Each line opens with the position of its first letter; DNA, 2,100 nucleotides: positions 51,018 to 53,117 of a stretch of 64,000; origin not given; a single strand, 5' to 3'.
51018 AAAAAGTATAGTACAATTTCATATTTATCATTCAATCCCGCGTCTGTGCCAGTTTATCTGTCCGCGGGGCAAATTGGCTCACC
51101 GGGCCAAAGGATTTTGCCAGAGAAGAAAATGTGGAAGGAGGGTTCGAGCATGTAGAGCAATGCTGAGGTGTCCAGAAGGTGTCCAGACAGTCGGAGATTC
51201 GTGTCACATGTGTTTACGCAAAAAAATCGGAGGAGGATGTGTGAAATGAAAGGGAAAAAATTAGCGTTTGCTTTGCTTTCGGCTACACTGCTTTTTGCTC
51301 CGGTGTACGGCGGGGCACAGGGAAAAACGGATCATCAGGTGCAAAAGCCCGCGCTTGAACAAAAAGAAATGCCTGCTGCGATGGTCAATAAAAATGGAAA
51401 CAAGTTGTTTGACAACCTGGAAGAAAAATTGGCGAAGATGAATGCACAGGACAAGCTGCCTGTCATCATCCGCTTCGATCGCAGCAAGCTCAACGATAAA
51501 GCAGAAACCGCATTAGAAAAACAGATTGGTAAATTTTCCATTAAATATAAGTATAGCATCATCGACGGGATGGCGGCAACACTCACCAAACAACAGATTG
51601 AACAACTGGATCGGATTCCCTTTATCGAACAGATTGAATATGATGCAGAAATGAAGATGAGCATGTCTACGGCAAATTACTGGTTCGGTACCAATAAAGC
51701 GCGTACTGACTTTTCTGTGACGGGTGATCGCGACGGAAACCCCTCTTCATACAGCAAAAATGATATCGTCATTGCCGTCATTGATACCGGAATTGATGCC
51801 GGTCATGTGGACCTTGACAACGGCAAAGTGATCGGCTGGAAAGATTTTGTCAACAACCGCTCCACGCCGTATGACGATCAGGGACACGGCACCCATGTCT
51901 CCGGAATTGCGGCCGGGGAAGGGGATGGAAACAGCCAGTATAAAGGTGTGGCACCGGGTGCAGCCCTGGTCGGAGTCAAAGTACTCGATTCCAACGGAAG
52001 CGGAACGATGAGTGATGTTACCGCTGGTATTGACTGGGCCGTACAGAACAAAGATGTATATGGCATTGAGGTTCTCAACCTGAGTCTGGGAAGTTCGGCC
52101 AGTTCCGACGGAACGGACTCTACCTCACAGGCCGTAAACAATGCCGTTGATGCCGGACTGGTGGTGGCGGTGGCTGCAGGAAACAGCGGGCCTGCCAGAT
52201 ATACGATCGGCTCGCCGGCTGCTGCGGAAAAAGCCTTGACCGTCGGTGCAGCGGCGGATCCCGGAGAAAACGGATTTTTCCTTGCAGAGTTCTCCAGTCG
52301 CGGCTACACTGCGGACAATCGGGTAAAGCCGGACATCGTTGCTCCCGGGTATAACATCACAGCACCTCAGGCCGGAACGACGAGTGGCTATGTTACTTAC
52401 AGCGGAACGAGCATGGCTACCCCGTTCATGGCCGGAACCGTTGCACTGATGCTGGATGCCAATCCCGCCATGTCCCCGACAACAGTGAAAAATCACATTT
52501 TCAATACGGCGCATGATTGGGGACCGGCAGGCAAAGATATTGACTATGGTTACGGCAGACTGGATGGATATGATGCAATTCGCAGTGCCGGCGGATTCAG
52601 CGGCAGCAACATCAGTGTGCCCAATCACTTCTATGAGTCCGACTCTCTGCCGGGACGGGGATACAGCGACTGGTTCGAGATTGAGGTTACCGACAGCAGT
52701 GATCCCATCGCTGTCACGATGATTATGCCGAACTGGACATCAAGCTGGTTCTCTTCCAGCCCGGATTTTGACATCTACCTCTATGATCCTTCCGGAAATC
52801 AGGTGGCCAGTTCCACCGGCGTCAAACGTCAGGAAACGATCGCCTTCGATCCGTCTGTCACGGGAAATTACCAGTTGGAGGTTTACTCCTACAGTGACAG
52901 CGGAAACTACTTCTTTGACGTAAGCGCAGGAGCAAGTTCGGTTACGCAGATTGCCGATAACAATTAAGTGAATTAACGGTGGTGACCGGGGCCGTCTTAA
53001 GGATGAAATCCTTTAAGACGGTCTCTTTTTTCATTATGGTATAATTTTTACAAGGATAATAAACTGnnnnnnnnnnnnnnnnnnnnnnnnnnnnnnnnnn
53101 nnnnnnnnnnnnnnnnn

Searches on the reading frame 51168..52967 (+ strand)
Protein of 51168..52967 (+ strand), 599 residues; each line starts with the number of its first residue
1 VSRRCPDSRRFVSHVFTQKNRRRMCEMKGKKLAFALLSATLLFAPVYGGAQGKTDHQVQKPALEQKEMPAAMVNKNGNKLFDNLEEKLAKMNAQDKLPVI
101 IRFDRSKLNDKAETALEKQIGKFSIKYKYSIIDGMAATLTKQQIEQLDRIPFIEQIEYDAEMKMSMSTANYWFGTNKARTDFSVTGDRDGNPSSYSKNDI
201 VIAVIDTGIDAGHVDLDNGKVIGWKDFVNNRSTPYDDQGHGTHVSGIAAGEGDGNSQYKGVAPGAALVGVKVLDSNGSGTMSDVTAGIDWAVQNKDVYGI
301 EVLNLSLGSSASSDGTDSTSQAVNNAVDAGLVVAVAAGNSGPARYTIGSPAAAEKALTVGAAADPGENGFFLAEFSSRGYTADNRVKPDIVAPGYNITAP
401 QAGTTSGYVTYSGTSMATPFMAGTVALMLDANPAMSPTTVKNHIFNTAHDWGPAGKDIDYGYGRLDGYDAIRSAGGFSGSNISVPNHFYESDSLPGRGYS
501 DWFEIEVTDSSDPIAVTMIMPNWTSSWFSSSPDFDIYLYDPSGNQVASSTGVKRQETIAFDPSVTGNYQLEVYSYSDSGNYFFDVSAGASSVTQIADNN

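Call 82: search_protein_families(library=pfam, proteins=[window:51168-52967:+], max_evalue=0.00001)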
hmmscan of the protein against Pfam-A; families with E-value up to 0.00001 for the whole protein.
window:51168-52967:+ (599 aa): 3 families
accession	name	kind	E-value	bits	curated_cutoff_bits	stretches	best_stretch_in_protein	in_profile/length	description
PF00082.27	Peptidase_S8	-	1e-60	206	21.8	1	198-463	2-288/288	Subtilase family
PF18237.6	Tk-SP_N-pro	-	1.4e-11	44.6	26.5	1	75-143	1-67/67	Tk-SP N-propeptide domain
PF04151.21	PPC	-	6.1e-09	37.1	25.9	1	500-574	2-70/70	Bacterial pre-peptidase C-terminal domain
